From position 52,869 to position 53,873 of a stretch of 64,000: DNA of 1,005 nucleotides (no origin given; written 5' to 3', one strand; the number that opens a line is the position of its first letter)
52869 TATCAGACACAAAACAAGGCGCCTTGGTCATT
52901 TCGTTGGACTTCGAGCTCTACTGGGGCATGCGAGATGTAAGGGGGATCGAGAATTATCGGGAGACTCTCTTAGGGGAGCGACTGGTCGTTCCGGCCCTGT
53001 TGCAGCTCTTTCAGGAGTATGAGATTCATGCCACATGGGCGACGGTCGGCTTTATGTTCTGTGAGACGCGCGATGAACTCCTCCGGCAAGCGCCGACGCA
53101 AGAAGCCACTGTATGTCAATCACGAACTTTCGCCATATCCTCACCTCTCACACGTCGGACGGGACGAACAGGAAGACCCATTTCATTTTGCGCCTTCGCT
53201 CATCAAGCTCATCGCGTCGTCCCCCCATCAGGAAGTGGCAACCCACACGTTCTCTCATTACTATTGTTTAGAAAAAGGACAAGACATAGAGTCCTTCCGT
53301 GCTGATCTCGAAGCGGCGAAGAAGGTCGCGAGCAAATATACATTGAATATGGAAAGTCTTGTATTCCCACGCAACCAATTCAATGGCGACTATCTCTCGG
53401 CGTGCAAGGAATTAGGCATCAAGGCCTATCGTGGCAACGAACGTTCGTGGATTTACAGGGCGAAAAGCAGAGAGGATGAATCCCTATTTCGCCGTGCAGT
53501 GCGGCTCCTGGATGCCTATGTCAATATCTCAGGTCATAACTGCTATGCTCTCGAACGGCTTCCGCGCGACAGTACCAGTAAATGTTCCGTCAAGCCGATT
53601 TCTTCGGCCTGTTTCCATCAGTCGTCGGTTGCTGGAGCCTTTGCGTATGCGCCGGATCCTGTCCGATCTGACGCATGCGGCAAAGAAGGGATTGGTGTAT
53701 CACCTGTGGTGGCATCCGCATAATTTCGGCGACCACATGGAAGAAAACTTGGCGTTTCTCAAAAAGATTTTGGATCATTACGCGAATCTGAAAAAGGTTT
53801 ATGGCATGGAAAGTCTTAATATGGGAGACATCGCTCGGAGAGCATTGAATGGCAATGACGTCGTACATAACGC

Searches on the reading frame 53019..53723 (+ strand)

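Call 11: search_protein_families(library=pfam, proteins=[window:53019-53723:+], max_evalue=0.001)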
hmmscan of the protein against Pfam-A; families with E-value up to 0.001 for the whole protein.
window:53019-53723:+ (234 aa): 1 family
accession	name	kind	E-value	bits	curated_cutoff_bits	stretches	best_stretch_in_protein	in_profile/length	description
PF01522.26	Polysacc_deac_1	-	0.00022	21.6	23.1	1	59-136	48-123/124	Polysaccharide deacetylase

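Call 29: search_protein_families(library=ncbifam, proteins=[window:53019-53723:+], max_evalue=0.001)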
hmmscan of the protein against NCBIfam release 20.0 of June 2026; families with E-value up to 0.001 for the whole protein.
window:53019-53723:+ (234 aa): 0 families
